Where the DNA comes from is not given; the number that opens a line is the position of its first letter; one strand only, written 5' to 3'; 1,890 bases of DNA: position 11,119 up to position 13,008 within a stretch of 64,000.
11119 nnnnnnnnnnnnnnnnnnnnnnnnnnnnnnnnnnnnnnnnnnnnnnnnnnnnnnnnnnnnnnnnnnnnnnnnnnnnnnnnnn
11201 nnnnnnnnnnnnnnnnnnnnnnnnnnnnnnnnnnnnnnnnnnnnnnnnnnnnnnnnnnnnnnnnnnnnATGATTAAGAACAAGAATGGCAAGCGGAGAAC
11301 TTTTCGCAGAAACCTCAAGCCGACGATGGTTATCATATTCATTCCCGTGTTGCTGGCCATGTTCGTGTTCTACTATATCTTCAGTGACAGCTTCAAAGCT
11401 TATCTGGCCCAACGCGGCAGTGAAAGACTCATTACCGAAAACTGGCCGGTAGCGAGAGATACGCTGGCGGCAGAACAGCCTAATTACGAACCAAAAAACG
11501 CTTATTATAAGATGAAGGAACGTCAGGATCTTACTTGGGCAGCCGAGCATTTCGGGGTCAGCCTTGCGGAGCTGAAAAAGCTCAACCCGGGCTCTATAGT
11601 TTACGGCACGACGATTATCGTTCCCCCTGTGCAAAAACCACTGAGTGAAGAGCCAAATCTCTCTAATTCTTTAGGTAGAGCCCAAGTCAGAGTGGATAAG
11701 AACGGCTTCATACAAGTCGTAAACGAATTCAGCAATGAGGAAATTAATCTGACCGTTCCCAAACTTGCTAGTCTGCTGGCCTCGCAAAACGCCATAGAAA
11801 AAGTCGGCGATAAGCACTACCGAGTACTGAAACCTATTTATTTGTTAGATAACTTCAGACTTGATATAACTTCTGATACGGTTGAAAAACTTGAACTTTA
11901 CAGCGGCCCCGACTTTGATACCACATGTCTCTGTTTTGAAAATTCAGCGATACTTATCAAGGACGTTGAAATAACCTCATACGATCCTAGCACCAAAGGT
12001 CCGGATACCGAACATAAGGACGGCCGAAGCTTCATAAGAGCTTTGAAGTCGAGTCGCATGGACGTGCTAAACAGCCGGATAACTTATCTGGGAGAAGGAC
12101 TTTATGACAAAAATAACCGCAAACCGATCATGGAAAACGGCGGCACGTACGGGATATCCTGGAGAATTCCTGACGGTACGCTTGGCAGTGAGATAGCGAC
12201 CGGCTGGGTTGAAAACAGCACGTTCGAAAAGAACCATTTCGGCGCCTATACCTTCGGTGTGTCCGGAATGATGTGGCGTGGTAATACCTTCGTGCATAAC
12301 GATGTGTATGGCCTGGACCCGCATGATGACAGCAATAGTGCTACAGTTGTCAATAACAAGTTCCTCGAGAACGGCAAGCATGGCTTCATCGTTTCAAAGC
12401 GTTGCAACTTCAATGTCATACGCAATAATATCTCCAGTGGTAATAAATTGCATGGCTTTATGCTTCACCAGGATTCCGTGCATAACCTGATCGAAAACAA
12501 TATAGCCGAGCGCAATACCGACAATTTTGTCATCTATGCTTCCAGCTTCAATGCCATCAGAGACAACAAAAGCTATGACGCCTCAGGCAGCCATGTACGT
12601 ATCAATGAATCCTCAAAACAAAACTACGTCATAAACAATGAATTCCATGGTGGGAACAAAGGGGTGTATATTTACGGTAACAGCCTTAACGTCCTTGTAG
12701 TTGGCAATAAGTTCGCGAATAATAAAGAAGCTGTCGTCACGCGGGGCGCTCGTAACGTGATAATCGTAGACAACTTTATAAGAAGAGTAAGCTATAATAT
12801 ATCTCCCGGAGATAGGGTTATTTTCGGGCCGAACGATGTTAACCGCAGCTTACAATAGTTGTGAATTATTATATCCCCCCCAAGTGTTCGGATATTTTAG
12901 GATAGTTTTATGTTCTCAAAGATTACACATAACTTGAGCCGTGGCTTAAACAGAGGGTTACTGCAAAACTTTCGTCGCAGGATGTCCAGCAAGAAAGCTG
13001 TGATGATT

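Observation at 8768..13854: Compact acidic-exopolysaccharide locus: short sugar dehydrogenase, LysM-bearing processive GT2 synthase, LysM beta-helix protein and PL7 lyase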

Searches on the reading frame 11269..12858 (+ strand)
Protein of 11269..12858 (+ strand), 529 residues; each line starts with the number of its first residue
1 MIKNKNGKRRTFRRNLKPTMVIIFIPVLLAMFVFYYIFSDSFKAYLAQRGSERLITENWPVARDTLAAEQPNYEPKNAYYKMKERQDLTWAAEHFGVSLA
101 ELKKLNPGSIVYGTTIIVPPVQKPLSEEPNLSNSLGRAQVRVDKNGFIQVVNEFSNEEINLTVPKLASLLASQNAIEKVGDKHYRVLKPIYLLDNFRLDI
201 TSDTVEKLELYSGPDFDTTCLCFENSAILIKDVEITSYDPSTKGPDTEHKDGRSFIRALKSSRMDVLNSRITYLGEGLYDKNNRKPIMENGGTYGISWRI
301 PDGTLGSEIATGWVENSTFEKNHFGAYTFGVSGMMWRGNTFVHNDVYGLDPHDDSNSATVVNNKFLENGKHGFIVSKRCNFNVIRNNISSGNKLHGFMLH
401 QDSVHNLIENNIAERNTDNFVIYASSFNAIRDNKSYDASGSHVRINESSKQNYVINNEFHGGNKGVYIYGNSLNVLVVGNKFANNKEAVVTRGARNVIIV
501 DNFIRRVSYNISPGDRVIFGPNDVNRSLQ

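Call 3: search_protein_families(library=pfam, proteins=[window:11269-12858:+], max_evalue=0.01)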
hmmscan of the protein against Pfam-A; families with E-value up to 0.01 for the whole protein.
window:11269-12858:+ (529 aa): 2 families
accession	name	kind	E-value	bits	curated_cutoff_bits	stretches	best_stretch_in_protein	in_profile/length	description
PF13229.12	Beta_helix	-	9.4e-24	84.3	25.9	2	258-411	5-156/158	Right handed beta helix region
PF05048.19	NosD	-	8.2e-15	55.3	23.6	2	379-495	68-182/212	Periplasmic copper-binding protein (NosD)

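Call 4: search_protein_families(library=ncbifam, proteins=[window:11269-12858:+], max_evalue=0.01)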
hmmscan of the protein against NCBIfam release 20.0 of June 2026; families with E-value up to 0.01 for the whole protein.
window:11269-12858:+ (529 aa): 4 families
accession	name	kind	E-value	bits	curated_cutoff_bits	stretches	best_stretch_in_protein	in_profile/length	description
NF038177.1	epimerase_AlgG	equivalog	3.1e-24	85.5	700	1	218-434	174-386/519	mannuronan 5-epimerase AlgG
TIGR04247.1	NosD_copper_fam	subfamily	3.9e-08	32.3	300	1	239-495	61-295/377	nitrous oxide reductase family maturation protein NosD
TIGR03804.1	para_beta_helix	repeat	5.2e-06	26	19.45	0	402-433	6-37/44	parallel beta-helix repeat protein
NF042931.1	SAG1386_EF1546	equivalog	0.0095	16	80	0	68-114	100-146/158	SAG1386/EF1546 family surface-associated protein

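Call 14: search_solved_structures(query=window:11269-12858:+, max_evalue=0.01, show_alignments=3)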
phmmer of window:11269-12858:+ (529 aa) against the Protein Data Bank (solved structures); distinct sequences matched with E-value up to 0.01: 8.
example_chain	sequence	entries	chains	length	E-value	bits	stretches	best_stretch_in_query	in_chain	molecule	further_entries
4nk6_A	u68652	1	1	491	4.4e-17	65.2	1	309-474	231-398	Poly(beta-D-mannuronate) C5 epimerase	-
4ozz_A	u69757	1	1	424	4.7e-17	65.1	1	310-474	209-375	Poly(beta-D-mannuronate) C5 epimerase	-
4ozy_A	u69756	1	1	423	5e-17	65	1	310-474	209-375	Poly(beta-D-mannuronate) C5 epimerase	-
4nk8_A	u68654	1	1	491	4.9e-16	61.7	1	309-474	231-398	Poly(beta-D-mannuronate) C5 epimerase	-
2pyg_A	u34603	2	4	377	3.2e-06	29.3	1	346-490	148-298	Poly(beta-D-mannuronate) C5 epimerase 4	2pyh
5lw3_A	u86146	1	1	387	5.3e-06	28.6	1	346-490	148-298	Poly(beta-D-mannuronate) C5 epimerase 6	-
8xfq_A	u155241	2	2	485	0.00025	23.1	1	346-473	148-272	mannuronan 5-epimerase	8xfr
8ja4_A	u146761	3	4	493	0.00025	23.1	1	346-473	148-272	mannuronan 5-epimerase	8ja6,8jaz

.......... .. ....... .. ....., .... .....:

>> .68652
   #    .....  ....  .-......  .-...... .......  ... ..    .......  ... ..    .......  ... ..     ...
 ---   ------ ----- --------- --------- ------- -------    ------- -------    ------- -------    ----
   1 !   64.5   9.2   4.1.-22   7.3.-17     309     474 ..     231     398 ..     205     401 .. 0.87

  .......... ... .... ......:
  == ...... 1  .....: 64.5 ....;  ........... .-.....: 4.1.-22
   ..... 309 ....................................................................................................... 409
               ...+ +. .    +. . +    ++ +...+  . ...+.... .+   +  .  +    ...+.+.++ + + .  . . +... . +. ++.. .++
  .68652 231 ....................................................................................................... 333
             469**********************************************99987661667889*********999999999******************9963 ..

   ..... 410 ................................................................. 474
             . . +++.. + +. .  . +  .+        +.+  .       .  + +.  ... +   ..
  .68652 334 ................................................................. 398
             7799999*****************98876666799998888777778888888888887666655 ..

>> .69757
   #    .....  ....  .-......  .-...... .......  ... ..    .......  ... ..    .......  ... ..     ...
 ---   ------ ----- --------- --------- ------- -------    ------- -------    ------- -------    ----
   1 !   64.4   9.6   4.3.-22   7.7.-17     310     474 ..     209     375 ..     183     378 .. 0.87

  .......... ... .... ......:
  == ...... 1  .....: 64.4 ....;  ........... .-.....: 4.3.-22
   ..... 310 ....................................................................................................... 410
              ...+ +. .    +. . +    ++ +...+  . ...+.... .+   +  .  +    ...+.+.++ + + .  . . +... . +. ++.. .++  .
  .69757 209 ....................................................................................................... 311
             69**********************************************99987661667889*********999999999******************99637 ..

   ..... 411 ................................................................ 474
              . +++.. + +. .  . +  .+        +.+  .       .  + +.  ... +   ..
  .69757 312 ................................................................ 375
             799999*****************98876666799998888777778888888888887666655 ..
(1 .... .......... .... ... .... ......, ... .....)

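Call 66: find_homologous_proteins(query=window:11269-12858:+)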
Query window:11269-12858:+ (529 aa): 254 proteins with E <= 0.001 among 8000 candidates; the best 120 are listed.
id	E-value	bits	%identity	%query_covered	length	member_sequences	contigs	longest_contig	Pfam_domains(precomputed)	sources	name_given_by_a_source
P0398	0.0e+0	1204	100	100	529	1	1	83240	PF13229.13,PF05048.20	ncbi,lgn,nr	ncbi:MAG TPA: right-handed parallel beta-helix repeat-containing protein [Candidatus Saccharimonadal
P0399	2.0e-201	688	58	99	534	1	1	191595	PF13229.13,PF05048.20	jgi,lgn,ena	-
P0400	2.5e-193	662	56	99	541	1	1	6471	PF13229.13,PF05048.20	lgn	-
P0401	1.1e-187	643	55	97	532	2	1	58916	PF13229.13,PF05048.20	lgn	-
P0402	2.3e-185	635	55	96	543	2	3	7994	PF13229.13,PF05048.20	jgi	-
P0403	2.3e-184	632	53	98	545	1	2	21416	PF13229.13,PF05048.20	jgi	-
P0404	1.3e-183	630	54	97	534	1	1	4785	PF13229.13,PF05048.20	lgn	-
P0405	1.8e-182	626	53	97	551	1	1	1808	PF13229.13,PF05048.20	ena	-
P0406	3.1e-181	622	54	94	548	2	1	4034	PF13229.13,PF05048.20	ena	-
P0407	1.1e-180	620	54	97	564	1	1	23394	PF13229.13,PF05048.20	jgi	jgi:parallel beta-helix repeat protein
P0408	8.8e-179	614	53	99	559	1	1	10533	PF13229.13,PF05048.20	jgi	jgi:hypothetical protein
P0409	3.7e-178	612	54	95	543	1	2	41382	PF13229.13,PF05048.20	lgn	-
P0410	3.3e-177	608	55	98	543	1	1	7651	PF13229.13,PF05048.20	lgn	-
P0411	1.7e-175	603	52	99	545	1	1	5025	PF13229.13,PF05048.20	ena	-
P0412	2.1e-175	602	52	98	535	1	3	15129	PF13229.13,PF05048.20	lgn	-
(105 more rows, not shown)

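Call 69: search_solved_structures(query=A2, max_evalue=0.01, show_alignments=1)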
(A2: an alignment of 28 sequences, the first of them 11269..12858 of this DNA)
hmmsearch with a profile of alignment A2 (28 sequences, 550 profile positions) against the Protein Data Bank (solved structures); distinct sequences matched with E-value up to 0.01: 10.
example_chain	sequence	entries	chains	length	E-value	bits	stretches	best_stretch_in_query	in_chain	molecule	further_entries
4ozz_A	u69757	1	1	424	4.3e-23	84.6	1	178-472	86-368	Poly(beta-D-mannuronate) C5 epimerase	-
4ozy_A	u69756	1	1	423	4.6e-23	84.5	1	178-472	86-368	Poly(beta-D-mannuronate) C5 epimerase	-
4nk6_A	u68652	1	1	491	4.8e-23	84.5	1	255-472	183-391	Poly(beta-D-mannuronate) C5 epimerase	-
4nk8_A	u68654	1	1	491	8.2e-22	80.4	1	255-472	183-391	Poly(beta-D-mannuronate) C5 epimerase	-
8xfq_A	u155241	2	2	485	2.2e-08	36.1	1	351-488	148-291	mannuronan 5-epimerase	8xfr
8ja4_A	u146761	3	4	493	2.2e-08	36.1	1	351-488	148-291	mannuronan 5-epimerase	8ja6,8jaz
5lw3_A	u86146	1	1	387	2.2e-07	32.8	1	352-493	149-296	Poly(beta-D-mannuronate) C5 epimerase 6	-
2pyg_A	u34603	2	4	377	1.2e-06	30.4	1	352-493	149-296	Poly(beta-D-mannuronate) C5 epimerase 4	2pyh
8i2e_B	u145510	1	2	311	0.0012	20.5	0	79-110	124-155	Probable peptidoglycan endopeptidase LytE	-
7o0y_A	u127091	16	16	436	0.0066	18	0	425-476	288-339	Probable ABC transporter binding protein NosD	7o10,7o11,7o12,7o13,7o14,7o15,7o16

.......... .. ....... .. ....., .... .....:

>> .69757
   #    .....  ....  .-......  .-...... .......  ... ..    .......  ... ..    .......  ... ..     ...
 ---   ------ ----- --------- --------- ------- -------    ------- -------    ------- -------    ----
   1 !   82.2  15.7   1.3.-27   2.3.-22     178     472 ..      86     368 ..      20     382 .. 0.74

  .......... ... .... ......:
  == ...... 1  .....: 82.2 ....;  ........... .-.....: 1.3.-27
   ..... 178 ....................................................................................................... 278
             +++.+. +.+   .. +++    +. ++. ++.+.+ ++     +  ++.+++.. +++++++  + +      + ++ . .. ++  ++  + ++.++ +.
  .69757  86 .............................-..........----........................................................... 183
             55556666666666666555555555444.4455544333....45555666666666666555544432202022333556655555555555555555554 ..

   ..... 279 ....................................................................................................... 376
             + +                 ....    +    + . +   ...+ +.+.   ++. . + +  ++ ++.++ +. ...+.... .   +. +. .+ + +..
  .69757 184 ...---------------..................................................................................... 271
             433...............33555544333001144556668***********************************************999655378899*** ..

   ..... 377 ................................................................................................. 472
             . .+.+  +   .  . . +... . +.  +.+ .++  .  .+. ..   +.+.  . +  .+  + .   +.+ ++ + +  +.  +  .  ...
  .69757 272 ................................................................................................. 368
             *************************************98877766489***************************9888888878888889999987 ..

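Call 77: predict_structure(alignment_id=A2)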
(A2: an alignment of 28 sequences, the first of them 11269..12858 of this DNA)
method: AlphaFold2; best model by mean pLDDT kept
length: 529 residues; sequences in the alignment: 28
mean_pLDDT: 91.2   pTM: 0.87
mean pLDDT of the five models: 91.2, 90.7, 89.9, 89.5, 88.8
residues with pLDDT >= 90: 400; 70-90: 101; 50-70: 17; < 50: 11
segments of 3 or more residues with pLDDT < 50: 1-11
pLDDT, mean of each block of 10 residues (from residue 1): 39 55 82 83 81 91 95 95 93 96 94 95 91 83 93 93 96 96 97 96 98 89 97 97 90 91 98 83 78 88 90 98 93 97 94 92 97 91 98 96 96 98 97 98 97 98 96 97 93 96 92 94 80
secondary structure, 60 per line:
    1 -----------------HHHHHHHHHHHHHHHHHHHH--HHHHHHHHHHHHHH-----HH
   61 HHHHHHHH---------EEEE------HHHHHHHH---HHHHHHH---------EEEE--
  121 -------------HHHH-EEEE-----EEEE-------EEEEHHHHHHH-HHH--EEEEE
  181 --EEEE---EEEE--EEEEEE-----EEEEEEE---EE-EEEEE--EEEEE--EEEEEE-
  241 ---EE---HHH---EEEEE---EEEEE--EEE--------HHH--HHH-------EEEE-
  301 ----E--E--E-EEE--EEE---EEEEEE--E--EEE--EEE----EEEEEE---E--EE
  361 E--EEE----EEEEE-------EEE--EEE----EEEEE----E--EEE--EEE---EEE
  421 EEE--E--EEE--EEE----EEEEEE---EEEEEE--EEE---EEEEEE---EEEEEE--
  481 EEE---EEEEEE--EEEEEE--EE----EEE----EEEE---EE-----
elements in order: H18-37 H40-53 H59-68 E78-81 H88-95 H99-105 E115-118 H134-137 E139-142 E148-151 E159-162 H163-169 E176-180 E183-186 E190-193 E196-201 E207-213 E220-224 E227-231 E234-239 E255-259 E263-267 E270-272 E296-299 E313-315 E318-320 E324-329 E335-337 E340-342 E347-352 E359-361 E364-366 E371-375 E383-385 E388-390 E395-399 E407-409 E412-414 E418-423 E429-431 E434-436 E441-446 E450-455 E458-460 E464-469 E473-478 E481-483 E487-492 E495-500 E509-511 E516-519

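Call 79: fold_search(model_id=the predicted structure, library=pdb)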
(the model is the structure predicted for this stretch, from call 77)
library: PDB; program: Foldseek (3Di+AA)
matches with E <= 10: 553; with E <= 0.001: 71
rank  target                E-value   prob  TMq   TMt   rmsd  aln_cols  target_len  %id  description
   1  4nk6                  7.9e-15  1.00  0.56  0.69  11.9       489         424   19  Crystal Structure of the periplasmic alginate epimerase AlgG (released 2014-01-15)
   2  4ozy                  2.2e-14  1.00  0.55  0.68  14.2       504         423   18  Crystal Structure of the periplasmic alginate epimerase AlgG T265N mutant (released 2015-03-04)
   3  4ozz                  2.3e-14  1.00  0.55  0.68   5.0       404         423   21  Crystal Structure of the periplasmic alginate epimerase AlgG T265N T268M double mutant (released 2015-03-04)
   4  4nk8                  1.7e-13  1.00  0.56  0.69  12.5       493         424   19  Crystal Structure of the periplasmic alginate epimerase AlgG D317A mutant (released 2014-01-15)
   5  6f7k_B                8.5e-08  1.00  0.38  0.37   8.8       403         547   12  Crystal structure of Dettilon tailspike protein (gp208) (released 2018-12-19)
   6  6f7d                  2.8e-06  1.00  0.43  0.43   4.9       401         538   13  Crystal structure of Dettilon tailspike protein (gp208) (released 2018-12-19)
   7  5lw3                  5.4e-06  1.00  0.31  0.41  11.6       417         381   15  Azotobacter vinelandii Mannuronan C-5 epimerase AlgE6 A-module (released 2017-10-25)
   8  2pyg_B                7.5e-06  1.00  0.31  0.42  11.1       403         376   15  Azotobacter vinelandii Mannuronan C-5 epimerase AlgE4 A-module (released 2008-05-27)
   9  6kqt_A                1.6e-05  1.00  0.32  0.28  10.0       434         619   11  Crystal Structure of GH136 lacto-N-biosidase from Eubacterium ramulus - native protein (released 2020-06-10)
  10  8wm1_A                2.1e-05  1.00  0.31  0.35   9.8       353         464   16  DHS dehydratase (released 2024-10-02)
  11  6kqs_A                2.3e-05  1.00  0.31  0.28  10.2       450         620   10  Crystal Structure of GH136 lacto-N-biosidase from Eubacterium ramulus - selenomethionine derivative (released 2020-06-10)
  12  2pyg_A                2.6e-05  1.00  0.27  0.36  12.3       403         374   14  Azotobacter vinelandii Mannuronan C-5 epimerase AlgE4 A-module (released 2008-05-27)
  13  5zru_A                3.0e-05  1.00  0.34  0.32  12.7       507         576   12  Crystal structure of Agl-KA catalytic domain (released 2019-10-23)
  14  9beh_A                3.2e-05  1.00  0.37  0.34  13.5       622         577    9  Structure of GH110A in complex with galactose-6-sulfate (released 2025-08-27)
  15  2pyh_A                3.8e-05  1.00  0.35  0.46   8.9       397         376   12  Azotobacter vinelandii Mannuronan C-5 epimerase AlgE4 A-module complexed with mannuronan trisaccharide (released 2008-05-27)
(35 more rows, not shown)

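Call 82: find_related_loci(query=A2, collection=viral_contigs, flank=6000)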
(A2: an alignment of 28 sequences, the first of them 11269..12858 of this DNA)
Query A2 (529 aa) in viral_contigs; peptide patterns used: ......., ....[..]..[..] (x = any residue, [..] = any of these).
19 stretches matched a pattern, but none encodes a relative of the query by tblastn (E <= 1e-3).

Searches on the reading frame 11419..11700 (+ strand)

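Call 38: search_protein_families(library=pfam, proteins=[window:11419-11700:+], max_evalue=1)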
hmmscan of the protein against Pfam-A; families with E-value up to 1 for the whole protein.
window:11419-11700:+ (94 aa): 1 family
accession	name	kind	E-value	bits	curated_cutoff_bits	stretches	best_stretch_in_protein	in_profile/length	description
PF21878.2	STIV_turret_1st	-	0.17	12.5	27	1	28-76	4-50/134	C381 turret protein 1st galactose-binding domain-like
